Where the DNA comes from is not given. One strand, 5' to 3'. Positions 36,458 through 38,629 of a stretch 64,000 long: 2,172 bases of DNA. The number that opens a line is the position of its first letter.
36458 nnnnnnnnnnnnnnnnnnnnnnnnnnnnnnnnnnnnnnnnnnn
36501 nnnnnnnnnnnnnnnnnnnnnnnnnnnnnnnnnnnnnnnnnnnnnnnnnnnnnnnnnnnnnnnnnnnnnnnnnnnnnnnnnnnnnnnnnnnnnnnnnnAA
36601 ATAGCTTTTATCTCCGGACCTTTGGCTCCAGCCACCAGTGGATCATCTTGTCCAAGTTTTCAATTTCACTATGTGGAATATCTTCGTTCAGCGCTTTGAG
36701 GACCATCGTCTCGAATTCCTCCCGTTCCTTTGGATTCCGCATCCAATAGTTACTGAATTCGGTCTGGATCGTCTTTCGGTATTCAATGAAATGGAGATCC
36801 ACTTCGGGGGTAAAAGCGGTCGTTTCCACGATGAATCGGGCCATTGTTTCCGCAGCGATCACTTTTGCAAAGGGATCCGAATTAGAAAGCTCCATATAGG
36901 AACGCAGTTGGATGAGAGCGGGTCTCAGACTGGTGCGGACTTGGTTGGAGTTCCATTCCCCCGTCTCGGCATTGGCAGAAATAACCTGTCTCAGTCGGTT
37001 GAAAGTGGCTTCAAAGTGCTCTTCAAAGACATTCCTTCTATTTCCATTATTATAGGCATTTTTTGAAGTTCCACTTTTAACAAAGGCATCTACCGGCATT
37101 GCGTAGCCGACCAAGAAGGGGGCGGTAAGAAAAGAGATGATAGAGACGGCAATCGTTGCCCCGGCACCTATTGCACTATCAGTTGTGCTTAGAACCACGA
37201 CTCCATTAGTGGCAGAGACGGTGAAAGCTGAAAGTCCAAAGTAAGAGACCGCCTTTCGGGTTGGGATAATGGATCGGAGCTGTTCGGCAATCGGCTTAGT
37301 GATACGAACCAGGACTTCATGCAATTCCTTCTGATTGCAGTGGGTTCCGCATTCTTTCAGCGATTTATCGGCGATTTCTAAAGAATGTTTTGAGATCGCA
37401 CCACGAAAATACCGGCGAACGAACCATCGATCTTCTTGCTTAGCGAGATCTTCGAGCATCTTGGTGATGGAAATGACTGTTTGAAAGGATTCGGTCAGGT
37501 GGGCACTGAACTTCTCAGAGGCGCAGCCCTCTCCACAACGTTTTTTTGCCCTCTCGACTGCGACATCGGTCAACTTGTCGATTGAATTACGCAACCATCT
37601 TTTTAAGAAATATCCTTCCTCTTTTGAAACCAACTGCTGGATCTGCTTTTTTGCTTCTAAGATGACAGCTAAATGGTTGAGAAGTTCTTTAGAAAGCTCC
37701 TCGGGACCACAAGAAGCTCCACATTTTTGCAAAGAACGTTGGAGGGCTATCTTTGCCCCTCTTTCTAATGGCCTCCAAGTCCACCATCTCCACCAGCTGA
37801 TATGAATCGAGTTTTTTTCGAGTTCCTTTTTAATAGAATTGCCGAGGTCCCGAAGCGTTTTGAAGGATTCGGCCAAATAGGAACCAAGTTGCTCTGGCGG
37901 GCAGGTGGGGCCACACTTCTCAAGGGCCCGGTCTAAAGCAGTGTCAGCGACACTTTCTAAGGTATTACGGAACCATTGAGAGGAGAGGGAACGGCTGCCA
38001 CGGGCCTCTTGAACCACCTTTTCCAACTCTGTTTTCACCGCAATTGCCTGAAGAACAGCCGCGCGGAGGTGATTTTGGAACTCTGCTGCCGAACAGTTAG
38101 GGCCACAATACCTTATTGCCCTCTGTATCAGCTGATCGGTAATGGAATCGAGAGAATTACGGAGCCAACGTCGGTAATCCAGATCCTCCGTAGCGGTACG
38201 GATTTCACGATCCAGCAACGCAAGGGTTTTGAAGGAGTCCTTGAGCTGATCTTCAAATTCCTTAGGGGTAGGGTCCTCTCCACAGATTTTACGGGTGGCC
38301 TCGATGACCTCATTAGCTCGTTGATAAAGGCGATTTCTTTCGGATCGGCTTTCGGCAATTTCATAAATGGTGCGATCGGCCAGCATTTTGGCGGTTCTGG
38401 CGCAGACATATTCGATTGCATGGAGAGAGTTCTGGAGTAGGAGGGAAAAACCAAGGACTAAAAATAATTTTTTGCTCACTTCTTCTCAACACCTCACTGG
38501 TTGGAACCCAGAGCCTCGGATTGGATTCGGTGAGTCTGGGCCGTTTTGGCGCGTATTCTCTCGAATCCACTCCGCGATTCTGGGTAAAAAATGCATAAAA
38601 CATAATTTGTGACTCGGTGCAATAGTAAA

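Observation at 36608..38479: A secreted protein is built from six ~55 aa helical repeats, each centred on a CGxxC motif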

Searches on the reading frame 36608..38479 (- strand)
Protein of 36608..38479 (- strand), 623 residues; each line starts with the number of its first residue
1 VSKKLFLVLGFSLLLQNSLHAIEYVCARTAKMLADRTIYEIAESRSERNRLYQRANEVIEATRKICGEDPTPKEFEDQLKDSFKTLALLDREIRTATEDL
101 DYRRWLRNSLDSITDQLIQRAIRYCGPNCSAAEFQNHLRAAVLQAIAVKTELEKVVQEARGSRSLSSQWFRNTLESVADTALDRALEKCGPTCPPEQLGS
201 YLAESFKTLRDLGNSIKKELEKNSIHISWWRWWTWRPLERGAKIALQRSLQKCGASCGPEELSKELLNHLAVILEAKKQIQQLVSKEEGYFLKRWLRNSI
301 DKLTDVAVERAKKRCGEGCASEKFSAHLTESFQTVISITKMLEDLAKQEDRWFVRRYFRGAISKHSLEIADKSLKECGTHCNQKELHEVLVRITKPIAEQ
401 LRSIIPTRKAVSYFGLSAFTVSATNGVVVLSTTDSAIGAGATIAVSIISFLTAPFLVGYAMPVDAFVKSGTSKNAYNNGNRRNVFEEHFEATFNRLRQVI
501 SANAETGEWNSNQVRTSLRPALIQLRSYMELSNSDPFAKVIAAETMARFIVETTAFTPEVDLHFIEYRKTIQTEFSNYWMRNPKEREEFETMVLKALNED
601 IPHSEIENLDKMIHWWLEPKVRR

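Call 4: search_protein_families(library=pfam, proteins=[window:36608-38479:-], max_evalue=10)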
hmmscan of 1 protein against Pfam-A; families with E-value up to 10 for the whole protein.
window:36608-38479:- (623 aa): 5 families
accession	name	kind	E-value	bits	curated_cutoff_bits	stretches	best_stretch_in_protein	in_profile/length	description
PF22733.1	NNH1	-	0.00064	20.3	27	1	104-147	41-86/177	NACHT N-terminal Helical domain 1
PF08785.16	Ku_PK_bind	-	0.12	13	25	1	46-81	37-72/120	Ku C terminal domain like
PF21037.2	CCDC138_cc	-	0.17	12.4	27.1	1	202-222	6-26/59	Coiled-coil-domain-containing protein 138, coiled-coil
PF19955.5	EAD1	-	0.26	12.2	24.2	1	135-183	8-56/90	Effector-associated domain 1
PF19300.4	BPD_transp_1_N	-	2.1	9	23.8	0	371-401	33-65/114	Binding-prot-dependent transport system membrane comp, N-term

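Call 5: search_protein_families(library=ncbifam, proteins=[window:36608-38479:-], max_evalue=10)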
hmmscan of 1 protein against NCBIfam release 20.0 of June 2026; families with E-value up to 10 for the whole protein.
window:36608-38479:- (623 aa): 1 family
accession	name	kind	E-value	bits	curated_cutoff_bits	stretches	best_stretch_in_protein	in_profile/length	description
NF009640.0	PRK13169.1-1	equivalog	2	8.9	134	1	260-312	11-64/105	DNA replication initiation control protein YabA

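Call 6: find_homologous_proteins(query=window:36608-38479:-, max_evalue=0.001)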
Query window:36608-38479:- (623 aa): 1 proteins with E <= 0.001 among 8000 candidates.
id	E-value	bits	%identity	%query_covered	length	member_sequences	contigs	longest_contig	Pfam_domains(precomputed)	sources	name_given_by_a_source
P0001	0.0e+0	1402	100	100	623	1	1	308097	-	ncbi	-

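Call 9: find_encoding_contigs(protein=P0001, flank=10000, max_places=6)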
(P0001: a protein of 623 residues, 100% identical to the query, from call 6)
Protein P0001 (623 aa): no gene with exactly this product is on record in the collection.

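Call 10: list_cluster_members(proteins=[P0001])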
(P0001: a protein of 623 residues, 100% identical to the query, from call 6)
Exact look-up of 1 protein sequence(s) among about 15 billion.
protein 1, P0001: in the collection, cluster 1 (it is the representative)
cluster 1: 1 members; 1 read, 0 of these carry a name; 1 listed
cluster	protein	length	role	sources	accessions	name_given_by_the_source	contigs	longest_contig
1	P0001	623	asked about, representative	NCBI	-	-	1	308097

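Call 13: find_related_loci(query=window:36608-38479:-, collection=genome_contigs, flank=10000)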
Query window:36608-38479:- (623 aa) in genome_contigs; peptide patterns used: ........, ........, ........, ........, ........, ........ (x = any residue, [..] = any of these).
99 stretches matched a pattern, but none encodes a relative of the query by tblastn (E <= 1e-3).

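Call 21: search_solved_structures(query=window:36608-38479:-, max_evalue=10)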
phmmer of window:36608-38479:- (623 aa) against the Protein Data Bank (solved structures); distinct sequences matched with E-value up to 10: 1.
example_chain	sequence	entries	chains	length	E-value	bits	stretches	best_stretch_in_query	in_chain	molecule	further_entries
5mdn_A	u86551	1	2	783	1.4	10.4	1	527-586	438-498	DNA polymerase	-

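Call 30: search_protein_representatives(protein=window:36608-38479:-)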
Query: 623 residues. Proteins with E-value up to 0.001 (for the whole library): 3; up to 1e-10: 1; up to 1e-30: 1. The best 3 are listed.
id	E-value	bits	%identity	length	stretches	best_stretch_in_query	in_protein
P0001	0.0e+00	1401.6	100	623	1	1-623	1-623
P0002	4.7e-04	35.2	23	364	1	339-617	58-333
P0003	4.7e-04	35.2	21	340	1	354-620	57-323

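Call 35: find_encoding_contigs(protein=P0002, flank=8000, max_places=4)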
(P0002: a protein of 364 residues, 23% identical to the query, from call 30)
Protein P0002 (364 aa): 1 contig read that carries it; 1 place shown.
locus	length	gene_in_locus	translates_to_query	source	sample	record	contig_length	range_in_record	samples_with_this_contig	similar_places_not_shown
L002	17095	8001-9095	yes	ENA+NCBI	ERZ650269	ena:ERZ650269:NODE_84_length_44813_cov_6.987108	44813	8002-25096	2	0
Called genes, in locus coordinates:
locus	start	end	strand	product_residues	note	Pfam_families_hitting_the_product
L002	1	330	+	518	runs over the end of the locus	-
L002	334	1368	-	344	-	-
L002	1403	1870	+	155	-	-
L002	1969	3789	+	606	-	PF13520:AA_permease_2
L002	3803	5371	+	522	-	PF13493:DUF4118, PF13492:GAF_3 (faint), PF00512:HisKA, PF02518:HATPase_c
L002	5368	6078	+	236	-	PF00072:Response_reg, PF00486:Trans_reg_C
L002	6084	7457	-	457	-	PF06739:SBBP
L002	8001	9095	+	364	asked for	-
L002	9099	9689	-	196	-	-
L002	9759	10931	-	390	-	PF08240:ADH_N, PF00107:ADH_zinc_N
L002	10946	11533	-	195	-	PF10604:Polyketide_cyc2, PF03364:Polyketide_cyc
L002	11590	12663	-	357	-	PF21338:Top1B_N_bact, PF01028:Topoisom_I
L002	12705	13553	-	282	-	PF05552:MS_channel_1st_1, PF00924:MS_channel_2nd, PF21082:MS_channel_3rd (weak)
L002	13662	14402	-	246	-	-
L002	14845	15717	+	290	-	PF14394:DUF4423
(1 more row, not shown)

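Call 36: find_encoding_contigs(protein=P0003, flank=8000, max_places=4)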
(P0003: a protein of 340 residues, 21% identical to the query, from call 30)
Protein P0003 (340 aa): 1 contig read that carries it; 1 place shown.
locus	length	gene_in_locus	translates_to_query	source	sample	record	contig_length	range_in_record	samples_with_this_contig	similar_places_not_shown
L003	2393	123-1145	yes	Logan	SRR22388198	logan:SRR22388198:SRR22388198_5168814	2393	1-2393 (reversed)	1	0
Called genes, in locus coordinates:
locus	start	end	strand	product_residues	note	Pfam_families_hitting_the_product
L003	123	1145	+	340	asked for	-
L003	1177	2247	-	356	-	-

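Call 39: search_protein_families(library=pfam, proteins=[P0002, P0003], max_evalue=10)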
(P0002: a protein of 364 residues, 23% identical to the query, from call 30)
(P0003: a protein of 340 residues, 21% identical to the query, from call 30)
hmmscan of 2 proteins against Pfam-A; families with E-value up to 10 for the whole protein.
P0002 (364 aa): 1 family
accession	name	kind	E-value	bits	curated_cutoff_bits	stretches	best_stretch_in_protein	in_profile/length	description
PF24401.1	iHD-CE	-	0.14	11.8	27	1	46-113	131-196/349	iHD-CE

P0003 (340 aa): 3 families
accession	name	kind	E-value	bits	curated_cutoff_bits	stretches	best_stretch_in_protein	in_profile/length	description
PF20662.3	COG4_C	-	0.0067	16.6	26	1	34-95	48-111/231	Conserved oligomeric Golgi complex subunit 4, C-terminal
PF13974.11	YebO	-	0.036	14.7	27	1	17-81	9-65/80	YebO-like protein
PF08998.16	Epsilon_antitox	-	0.14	13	25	1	231-259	1-29/82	Bacterial epsilon antitoxin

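Call 40: search_protein_families(library=padloc, proteins=[window:36608-38479:-, P0002, P0003], max_evalue=1)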
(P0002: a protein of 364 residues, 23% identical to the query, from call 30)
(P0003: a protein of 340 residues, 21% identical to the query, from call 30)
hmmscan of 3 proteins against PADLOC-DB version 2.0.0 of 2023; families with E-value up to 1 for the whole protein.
window:36608-38479:- (623 aa): 1 family
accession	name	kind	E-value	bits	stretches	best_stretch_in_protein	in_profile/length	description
PDLC03841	LeoBC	-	7.1e-06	23.4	2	275-532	328-560/601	-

P0002 (364 aa): 0 families

P0003 (340 aa): 0 families

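Call 52: search_protein_families(library=phrogs, proteins=[window:36608-38479:-, P0002, P0003], max_evalue=1)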
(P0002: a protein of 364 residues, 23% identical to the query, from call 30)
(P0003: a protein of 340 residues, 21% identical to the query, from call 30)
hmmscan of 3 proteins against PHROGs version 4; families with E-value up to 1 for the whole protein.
window:36608-38479:- (623 aa): 1 family
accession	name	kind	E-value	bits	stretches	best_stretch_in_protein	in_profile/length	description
phrog_34581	-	unknown function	0.059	14.6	1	258-304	35-82/146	-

P0002 (364 aa): 0 families

P0003 (340 aa): 0 families

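Call 89: search_protein_families(library=padloc, max_evalue=1, proteins=[window:36608-38479:-])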
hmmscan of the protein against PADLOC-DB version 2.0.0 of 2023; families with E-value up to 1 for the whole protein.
window:36608-38479:- (623 aa): 1 family
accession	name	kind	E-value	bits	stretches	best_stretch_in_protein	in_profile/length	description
PDLC03841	LeoBC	-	7.1e-06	23.4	2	275-532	328-560/601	-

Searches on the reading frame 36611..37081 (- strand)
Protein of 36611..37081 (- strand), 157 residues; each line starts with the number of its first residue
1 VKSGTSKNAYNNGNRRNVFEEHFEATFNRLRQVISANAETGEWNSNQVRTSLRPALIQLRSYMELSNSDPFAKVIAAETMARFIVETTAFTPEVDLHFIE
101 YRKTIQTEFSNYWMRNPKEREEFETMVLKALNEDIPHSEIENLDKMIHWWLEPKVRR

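Call 39: search_protein_families(library=pfam, proteins=[window:36611-37081:-], max_evalue=10)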
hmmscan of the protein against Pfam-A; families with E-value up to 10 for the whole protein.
seq(157 aa): 0 families

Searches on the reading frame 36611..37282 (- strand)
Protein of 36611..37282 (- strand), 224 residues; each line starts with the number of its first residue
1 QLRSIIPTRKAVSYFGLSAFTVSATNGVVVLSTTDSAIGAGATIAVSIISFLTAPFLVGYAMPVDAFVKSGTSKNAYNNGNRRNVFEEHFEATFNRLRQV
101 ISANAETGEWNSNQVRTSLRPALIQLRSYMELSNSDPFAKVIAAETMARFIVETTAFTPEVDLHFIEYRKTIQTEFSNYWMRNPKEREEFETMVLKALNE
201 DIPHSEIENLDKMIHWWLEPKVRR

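Call 92: search_protein_families(library=padloc, max_evalue=10, proteins=[window:36611-37282:-])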
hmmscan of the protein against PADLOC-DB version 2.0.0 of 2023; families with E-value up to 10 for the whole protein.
seq(224 aa): 0 families
